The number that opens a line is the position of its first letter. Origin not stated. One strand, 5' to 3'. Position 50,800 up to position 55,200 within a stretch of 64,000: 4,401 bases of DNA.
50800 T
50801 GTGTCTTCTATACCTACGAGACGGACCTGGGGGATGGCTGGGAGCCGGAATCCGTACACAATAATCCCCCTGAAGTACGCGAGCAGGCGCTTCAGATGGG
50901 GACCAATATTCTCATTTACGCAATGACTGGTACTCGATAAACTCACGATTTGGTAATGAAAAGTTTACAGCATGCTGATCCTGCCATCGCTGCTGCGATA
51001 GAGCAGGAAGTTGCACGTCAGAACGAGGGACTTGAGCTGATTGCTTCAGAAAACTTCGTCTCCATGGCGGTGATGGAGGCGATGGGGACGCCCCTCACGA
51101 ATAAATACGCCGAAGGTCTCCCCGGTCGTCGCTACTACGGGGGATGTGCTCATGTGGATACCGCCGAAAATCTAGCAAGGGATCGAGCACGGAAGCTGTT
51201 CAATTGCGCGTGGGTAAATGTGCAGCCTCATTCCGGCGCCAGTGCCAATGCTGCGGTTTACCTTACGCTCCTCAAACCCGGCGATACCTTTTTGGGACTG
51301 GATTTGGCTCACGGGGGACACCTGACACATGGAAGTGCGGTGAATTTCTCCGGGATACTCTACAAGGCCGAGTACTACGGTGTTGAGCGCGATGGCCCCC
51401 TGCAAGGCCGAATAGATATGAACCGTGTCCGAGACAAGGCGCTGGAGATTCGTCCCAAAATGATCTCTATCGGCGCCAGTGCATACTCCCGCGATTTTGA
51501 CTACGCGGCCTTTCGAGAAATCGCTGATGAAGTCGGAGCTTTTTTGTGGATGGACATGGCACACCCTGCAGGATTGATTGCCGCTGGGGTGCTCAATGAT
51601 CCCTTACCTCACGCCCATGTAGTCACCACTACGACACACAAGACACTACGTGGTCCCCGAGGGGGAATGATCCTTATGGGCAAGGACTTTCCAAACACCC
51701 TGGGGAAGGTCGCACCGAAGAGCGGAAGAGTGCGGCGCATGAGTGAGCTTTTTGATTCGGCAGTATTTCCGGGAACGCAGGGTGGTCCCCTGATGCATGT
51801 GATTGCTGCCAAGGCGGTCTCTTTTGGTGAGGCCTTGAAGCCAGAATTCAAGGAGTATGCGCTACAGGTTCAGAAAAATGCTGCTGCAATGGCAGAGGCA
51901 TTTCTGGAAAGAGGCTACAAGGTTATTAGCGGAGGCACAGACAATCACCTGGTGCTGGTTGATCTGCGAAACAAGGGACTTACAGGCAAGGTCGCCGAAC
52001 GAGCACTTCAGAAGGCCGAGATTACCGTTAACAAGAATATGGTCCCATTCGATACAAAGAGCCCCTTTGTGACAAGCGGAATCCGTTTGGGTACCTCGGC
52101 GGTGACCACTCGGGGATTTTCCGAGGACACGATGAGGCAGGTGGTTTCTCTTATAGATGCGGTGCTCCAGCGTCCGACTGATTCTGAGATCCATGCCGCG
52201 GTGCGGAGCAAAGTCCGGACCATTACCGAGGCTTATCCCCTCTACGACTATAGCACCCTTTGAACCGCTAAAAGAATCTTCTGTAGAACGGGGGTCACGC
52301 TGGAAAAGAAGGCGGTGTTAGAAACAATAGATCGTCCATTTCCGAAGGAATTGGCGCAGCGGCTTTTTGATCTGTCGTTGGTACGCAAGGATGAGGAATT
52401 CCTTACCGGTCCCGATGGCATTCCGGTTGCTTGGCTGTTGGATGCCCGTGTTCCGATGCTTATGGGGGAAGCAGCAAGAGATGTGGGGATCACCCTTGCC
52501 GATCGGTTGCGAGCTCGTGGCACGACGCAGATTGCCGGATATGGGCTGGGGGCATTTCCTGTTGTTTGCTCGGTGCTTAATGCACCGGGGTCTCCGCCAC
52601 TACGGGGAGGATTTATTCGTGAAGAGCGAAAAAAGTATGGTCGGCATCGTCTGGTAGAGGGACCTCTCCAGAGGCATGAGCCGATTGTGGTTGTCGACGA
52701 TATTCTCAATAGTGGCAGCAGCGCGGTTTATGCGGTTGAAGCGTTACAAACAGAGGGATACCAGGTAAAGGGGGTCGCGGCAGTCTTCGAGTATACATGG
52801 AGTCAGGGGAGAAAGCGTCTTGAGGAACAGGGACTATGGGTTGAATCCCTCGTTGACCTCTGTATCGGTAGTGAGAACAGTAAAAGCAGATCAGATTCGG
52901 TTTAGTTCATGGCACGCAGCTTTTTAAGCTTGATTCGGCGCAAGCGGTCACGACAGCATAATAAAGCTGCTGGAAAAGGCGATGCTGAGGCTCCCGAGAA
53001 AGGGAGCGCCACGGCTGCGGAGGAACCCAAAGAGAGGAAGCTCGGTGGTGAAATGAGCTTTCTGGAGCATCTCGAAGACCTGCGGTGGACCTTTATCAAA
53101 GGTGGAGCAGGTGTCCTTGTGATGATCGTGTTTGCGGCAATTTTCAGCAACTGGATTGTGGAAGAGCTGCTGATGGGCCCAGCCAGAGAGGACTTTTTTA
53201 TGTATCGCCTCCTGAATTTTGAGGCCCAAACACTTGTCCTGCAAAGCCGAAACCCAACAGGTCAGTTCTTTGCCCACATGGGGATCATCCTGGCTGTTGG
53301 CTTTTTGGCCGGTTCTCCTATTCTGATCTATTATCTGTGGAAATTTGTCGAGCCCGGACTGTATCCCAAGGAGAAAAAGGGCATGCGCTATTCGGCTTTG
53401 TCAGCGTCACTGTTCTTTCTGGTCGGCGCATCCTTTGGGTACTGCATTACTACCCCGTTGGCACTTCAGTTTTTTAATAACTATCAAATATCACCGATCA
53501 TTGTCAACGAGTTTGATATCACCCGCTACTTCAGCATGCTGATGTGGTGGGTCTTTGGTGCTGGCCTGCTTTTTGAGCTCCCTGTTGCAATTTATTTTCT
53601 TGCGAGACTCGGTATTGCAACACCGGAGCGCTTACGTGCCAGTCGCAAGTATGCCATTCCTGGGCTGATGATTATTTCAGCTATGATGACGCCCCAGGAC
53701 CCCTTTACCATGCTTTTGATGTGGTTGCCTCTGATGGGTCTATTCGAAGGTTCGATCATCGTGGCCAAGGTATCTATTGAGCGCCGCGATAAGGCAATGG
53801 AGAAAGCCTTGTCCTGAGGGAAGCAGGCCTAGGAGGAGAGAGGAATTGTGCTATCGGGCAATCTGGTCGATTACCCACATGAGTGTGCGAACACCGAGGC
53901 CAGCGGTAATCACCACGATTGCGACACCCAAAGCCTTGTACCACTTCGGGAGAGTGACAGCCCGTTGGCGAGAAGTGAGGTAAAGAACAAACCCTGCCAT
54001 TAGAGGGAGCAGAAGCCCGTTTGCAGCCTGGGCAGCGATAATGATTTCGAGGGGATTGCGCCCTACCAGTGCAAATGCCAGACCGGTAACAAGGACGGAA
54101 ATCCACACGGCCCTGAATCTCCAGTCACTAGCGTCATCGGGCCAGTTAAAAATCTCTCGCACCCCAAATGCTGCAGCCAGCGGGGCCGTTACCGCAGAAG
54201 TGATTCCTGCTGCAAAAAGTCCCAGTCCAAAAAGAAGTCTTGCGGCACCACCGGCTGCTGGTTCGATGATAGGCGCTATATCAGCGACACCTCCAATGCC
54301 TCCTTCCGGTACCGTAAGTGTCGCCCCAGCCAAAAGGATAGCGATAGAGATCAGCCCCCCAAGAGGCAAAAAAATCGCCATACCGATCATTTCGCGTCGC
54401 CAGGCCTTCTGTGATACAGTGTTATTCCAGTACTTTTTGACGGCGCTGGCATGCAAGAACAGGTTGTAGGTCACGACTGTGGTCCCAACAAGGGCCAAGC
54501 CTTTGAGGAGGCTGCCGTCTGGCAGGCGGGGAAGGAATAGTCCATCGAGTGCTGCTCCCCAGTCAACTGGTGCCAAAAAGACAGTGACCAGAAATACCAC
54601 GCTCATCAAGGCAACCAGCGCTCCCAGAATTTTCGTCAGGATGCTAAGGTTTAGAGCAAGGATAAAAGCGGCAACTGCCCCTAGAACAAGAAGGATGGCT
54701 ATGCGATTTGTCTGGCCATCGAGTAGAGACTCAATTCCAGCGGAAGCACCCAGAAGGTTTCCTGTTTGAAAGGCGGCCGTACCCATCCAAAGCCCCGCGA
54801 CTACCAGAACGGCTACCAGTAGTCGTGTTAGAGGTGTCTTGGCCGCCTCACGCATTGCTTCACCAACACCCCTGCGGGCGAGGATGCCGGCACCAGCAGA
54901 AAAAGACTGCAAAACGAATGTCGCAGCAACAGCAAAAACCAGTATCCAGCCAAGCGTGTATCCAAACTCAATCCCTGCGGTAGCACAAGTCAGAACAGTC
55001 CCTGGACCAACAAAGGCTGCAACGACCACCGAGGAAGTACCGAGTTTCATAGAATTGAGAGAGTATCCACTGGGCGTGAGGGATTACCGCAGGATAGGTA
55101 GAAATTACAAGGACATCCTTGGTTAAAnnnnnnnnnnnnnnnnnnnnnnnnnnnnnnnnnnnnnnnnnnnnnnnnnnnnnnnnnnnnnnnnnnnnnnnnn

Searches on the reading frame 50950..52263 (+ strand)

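Call 57: search_protein_families(library=pfam, proteins=[window:50950-52263:+])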
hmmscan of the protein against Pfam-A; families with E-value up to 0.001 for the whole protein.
window:50950-52263:+ (437 aa): 2 families
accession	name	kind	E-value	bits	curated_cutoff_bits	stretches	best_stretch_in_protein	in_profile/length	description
PF00464.25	SHMT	-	8.9e-166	551.8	27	1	6-402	1-399/399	Serine hydroxymethyltransferase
PF00155.27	Aminotran_1_2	-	0.00068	19.4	19.7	0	83-386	54-350/361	Aminotransferase class I and II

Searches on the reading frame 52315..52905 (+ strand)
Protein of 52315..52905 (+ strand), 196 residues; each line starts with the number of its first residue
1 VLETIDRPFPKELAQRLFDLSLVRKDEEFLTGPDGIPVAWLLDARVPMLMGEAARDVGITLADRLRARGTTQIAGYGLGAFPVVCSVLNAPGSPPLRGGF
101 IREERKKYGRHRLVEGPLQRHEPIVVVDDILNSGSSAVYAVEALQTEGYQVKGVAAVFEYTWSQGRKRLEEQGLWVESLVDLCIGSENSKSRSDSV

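Call 58: search_protein_families(library=pfam, proteins=[window:52315-52905:+], max_evalue=0.01)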
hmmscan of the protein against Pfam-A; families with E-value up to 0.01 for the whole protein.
window:52315-52905:+ (196 aa): 2 families
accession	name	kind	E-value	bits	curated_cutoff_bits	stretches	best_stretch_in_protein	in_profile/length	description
PF00156.33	Pribosyltran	-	0.00043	20.1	26.3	1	123-174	89-136/158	Phosphoribosyl transferase domain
PF14681.12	UPRTase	-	0.0093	15.9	27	0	121-165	120-164/206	Uracil phosphoribosyltransferase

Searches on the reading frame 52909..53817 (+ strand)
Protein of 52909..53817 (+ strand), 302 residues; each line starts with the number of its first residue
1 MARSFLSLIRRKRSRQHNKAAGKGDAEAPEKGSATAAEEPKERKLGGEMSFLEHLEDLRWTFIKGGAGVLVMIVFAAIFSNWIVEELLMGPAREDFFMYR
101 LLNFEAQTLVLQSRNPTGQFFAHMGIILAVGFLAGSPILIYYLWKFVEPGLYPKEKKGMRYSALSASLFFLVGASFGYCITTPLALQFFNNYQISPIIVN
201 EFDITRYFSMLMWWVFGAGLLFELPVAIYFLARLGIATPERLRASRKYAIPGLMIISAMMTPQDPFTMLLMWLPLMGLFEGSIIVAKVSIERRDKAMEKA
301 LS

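Call 57: search_protein_families(library=pfam, proteins=[window:52909-53817:+])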
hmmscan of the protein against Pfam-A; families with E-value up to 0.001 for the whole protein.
window:52909-53817:+ (302 aa): 1 family
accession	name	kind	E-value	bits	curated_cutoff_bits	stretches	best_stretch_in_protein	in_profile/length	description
PF00902.23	TatC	-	5.4e-56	190.1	25.1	1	53-274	1-208/208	Sec-independent protein translocase protein (TatC)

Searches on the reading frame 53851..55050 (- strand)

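Call 57: search_protein_families(library=pfam, proteins=[window:53851-55050:-])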
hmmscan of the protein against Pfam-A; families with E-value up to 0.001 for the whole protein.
window:53851-55050:- (399 aa): 1 family
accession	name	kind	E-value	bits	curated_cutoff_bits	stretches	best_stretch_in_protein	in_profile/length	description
PF01566.24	Nramp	-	5.3e-63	213.7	29.8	1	21-363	3-348/357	Natural resistance-associated macrophage protein-like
